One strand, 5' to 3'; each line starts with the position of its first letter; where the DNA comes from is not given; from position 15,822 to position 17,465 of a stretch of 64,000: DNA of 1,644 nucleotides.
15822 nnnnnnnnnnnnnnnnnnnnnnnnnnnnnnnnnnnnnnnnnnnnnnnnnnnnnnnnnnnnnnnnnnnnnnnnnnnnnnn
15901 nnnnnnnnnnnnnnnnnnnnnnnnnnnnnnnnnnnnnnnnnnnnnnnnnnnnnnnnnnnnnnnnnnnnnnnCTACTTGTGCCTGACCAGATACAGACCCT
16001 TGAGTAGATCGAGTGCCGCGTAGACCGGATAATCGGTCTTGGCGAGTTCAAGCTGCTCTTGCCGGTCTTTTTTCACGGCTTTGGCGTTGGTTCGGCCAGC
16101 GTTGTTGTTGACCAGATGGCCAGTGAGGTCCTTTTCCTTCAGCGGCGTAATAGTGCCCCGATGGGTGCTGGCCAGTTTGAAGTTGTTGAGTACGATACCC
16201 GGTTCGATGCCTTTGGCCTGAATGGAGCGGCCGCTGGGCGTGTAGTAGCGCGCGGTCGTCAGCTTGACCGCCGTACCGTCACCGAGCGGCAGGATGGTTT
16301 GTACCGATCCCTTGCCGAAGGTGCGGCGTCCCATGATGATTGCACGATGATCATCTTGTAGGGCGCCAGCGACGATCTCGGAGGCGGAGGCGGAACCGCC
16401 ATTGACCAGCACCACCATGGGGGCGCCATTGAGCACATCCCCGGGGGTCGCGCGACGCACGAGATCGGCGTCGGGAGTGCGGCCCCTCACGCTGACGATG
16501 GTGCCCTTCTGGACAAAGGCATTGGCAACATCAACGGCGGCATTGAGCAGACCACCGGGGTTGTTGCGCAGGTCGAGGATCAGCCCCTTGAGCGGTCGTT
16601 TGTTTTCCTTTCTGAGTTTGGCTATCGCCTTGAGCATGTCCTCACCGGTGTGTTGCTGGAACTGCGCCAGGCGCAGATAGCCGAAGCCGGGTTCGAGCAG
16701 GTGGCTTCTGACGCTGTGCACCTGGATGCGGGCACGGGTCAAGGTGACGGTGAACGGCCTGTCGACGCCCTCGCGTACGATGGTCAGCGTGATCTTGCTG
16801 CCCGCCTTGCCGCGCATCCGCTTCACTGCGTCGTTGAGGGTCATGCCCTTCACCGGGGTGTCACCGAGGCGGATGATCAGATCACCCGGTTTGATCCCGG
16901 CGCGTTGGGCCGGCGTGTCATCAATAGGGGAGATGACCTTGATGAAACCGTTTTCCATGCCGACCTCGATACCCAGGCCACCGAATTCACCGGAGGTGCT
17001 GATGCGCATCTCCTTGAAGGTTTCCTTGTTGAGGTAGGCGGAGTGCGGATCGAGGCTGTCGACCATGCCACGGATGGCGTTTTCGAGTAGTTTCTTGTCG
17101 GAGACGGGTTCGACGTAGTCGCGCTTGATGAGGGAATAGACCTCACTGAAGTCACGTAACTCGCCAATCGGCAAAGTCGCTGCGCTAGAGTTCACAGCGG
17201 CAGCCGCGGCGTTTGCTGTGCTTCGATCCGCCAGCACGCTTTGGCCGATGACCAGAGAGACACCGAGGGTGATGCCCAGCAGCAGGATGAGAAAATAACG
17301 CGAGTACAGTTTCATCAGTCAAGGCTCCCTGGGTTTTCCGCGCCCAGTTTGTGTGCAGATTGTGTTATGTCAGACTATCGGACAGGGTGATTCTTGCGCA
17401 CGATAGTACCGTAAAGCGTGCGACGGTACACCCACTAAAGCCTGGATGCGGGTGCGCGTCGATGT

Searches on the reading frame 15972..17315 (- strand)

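Call 41: search_protein_families(library=pfam, proteins=[window:15972-17315:-], max_evalue=0.00001)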
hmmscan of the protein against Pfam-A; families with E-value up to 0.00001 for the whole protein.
window:15972-17315:- (447 aa): 5 families
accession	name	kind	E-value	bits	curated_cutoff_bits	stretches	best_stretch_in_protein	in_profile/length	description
PF03572.23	Peptidase_S41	-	1.2e-57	194.5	24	1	211-375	2-164/165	Peptidase family S41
PF22694.1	CtpB_N-like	-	1.5e-13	51.5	27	1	41-99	31-85/85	Activating protease CtpB N-terminal domain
PF13180.12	PDZ_2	-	4.5e-13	49.7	27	1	112-192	1-80/80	PDZ domain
PF00595.29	PDZ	-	2.5e-11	44.2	23.2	1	110-179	8-80/81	PDZ domain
PF17820.7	PDZ_6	-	1.1e-10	41.5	27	1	129-181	4-54/54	PDZ domain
